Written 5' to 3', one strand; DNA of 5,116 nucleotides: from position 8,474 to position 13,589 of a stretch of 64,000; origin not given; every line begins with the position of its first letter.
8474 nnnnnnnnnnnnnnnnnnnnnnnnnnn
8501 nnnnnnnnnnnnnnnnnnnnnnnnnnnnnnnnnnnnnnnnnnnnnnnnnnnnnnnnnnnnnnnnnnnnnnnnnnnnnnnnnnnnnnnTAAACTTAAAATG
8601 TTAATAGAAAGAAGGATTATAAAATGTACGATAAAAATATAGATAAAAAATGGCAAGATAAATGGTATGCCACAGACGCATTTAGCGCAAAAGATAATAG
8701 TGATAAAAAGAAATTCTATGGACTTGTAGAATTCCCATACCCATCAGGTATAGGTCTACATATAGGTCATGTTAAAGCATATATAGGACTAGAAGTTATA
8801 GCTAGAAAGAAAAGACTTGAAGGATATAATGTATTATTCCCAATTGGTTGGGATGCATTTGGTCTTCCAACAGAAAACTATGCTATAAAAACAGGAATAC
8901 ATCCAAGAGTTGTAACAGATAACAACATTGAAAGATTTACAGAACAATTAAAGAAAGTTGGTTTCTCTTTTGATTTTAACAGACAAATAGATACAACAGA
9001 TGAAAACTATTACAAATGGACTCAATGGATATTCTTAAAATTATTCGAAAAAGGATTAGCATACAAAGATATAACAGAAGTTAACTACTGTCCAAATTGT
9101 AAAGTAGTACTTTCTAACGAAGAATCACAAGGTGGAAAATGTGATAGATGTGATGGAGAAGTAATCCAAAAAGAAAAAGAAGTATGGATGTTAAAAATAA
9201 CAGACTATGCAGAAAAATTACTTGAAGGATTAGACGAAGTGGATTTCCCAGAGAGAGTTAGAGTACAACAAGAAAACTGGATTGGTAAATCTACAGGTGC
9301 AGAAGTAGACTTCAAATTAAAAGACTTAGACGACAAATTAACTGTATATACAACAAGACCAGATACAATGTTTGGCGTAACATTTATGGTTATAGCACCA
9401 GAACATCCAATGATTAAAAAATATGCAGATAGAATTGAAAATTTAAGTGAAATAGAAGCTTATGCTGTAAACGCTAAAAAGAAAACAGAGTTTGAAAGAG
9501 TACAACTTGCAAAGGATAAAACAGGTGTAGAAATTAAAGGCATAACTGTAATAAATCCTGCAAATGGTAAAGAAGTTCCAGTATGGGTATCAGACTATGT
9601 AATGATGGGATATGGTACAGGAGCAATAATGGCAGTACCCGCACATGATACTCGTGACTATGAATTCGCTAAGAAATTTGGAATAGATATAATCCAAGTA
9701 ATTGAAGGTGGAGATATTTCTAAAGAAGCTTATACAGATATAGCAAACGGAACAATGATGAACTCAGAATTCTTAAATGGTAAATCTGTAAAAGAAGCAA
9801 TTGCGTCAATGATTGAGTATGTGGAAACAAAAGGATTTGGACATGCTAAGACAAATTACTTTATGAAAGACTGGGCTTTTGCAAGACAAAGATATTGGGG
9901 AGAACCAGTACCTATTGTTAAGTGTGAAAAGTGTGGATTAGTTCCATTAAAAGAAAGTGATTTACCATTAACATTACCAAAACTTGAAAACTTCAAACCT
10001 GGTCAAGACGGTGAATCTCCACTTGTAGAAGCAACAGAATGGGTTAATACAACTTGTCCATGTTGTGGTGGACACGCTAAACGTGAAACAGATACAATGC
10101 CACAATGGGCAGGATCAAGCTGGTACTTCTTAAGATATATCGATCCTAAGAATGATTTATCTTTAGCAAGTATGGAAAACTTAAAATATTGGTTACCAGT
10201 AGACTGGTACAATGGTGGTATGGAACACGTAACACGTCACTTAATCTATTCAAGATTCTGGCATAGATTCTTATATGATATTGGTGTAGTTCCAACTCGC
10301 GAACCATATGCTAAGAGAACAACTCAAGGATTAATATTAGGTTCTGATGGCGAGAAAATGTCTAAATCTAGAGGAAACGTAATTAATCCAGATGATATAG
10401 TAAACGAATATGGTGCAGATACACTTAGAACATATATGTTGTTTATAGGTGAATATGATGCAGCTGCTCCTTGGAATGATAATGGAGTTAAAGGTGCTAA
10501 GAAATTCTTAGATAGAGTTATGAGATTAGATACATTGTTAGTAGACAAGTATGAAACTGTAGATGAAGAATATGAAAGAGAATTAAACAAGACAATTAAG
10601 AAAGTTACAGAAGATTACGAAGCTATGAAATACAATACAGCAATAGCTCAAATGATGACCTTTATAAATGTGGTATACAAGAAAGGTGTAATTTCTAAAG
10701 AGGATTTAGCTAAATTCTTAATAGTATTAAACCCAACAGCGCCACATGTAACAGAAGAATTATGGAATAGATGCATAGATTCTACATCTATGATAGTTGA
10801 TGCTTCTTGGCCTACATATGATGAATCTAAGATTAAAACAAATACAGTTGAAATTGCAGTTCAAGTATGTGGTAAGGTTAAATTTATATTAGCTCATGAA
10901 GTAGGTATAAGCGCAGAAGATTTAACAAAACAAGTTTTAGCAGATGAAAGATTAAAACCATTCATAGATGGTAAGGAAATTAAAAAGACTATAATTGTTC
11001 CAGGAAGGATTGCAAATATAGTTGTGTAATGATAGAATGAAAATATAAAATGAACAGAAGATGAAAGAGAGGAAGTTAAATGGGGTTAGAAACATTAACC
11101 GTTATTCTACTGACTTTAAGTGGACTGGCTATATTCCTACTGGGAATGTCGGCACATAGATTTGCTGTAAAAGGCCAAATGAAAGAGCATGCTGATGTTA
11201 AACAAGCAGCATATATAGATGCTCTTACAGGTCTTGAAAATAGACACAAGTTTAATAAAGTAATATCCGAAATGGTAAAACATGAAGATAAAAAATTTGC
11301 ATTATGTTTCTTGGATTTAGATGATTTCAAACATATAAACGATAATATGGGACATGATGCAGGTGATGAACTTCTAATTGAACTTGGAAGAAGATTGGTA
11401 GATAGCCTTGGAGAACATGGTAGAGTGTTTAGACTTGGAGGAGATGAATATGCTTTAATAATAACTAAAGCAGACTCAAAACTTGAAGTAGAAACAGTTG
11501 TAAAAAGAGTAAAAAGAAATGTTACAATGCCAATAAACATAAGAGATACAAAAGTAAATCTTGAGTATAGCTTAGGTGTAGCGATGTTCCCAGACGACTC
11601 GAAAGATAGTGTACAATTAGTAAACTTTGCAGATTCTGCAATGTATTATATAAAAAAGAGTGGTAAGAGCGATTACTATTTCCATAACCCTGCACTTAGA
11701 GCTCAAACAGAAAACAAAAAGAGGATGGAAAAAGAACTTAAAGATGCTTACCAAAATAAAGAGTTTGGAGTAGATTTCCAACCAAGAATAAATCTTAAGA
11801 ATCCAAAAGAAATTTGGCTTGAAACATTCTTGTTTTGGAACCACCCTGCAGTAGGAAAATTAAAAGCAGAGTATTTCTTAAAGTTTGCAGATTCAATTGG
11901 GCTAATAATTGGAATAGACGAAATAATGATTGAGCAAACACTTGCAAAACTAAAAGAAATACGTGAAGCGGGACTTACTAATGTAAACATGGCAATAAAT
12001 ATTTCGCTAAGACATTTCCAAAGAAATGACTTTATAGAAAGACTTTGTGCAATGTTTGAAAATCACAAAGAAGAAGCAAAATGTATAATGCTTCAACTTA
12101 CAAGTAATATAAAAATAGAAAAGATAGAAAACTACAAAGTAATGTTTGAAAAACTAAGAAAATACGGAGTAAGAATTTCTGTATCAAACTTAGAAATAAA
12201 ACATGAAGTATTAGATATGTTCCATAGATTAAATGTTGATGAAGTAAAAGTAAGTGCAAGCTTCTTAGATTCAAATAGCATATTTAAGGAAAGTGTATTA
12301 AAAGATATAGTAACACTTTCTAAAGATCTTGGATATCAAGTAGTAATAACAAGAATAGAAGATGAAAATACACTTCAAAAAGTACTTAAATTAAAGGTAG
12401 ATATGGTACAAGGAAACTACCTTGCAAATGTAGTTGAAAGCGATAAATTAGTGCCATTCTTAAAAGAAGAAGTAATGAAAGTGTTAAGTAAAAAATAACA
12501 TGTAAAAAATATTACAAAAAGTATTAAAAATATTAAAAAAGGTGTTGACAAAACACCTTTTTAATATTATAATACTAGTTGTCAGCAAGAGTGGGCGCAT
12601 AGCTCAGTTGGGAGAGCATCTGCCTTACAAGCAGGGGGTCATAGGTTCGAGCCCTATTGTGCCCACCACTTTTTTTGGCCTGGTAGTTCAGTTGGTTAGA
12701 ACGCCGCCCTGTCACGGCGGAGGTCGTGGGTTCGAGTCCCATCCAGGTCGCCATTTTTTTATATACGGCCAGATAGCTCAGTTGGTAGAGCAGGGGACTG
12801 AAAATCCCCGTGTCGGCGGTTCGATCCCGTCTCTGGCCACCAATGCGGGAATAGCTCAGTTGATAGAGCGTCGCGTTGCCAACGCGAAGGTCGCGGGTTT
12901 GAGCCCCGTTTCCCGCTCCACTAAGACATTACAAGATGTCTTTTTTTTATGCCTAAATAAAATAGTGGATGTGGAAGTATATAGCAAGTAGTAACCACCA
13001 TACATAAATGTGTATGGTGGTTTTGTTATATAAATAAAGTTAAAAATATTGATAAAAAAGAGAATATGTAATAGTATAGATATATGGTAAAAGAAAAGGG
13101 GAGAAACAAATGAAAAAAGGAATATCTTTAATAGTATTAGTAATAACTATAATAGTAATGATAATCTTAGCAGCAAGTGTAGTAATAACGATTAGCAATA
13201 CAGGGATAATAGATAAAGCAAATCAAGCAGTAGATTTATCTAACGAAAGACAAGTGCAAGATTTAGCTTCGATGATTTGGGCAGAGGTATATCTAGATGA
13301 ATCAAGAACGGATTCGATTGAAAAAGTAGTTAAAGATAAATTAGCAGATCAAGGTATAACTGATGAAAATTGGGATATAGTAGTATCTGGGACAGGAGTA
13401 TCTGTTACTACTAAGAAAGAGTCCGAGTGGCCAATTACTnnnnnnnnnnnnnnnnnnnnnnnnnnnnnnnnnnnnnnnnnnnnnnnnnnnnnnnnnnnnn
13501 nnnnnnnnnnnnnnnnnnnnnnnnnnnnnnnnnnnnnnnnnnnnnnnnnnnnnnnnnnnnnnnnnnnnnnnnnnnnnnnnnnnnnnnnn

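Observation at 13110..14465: Dispersed family of proteins with a non-canonical type-IV-pilin-like N terminus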

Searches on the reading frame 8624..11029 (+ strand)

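Call 14: search_protein_families(library=pfam, proteins=[window:8624-11029:+], max_evalue=0.001)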
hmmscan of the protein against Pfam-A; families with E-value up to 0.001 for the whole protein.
window:8624-11029:+ (801 aa): 5 families
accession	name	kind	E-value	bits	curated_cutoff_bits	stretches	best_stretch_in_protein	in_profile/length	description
PF13603.12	tRNA-synt_1_2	-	1.2e-62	211.2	25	1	217-400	1-184/185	Leucyl-tRNA synthetase, editing domain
PF00133.28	tRNA-synt_1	-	1.1e-44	153.3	22.7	2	9-220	1-225/414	tRNA synthetases class I (I, L, M and V)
PF09334.17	tRNA-synt_1g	-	6.8e-31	107.8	20.1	2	37-179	7-145/391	tRNA synthetases class I (M)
PF08264.19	Anticodon_1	-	1.2e-18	67.9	25.1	1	648-756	2-136/148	Anticodon-binding domain of tRNA ligase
PF01406.26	tRNA-synt_1e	-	8.4e-07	29.1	27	0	574-619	249-293/301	tRNA synthetases class I (C) catalytic domain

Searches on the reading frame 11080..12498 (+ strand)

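Call 14: search_protein_families(library=pfam, proteins=[window:11080-12498:+], max_evalue=0.001)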
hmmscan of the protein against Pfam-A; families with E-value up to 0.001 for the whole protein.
window:11080-12498:+ (472 aa): 2 families
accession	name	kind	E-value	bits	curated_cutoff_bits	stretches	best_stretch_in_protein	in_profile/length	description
PF00563.25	EAL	-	1.1e-44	153.1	31.3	1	218-449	2-234/236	EAL domain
PF00990.26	GGDEF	-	1.2e-37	129.6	23.8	1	44-196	1-159/161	Diguanylate cyclase, GGDEF domain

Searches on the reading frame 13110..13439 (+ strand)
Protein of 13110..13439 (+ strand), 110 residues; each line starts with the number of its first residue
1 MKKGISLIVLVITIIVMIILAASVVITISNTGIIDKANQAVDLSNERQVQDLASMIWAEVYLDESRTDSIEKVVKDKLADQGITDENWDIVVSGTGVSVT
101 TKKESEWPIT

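Call 98: search_dna_similar(query=window:13110-13439:+, collection=phages, mode=protein, max_evalue=0.001, max_rows=15)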
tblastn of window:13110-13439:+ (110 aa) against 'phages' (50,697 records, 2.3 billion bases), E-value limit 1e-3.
No match.
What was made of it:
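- Tried and rejected: The N-module has no match in 50,697 phage genomes (call 98).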
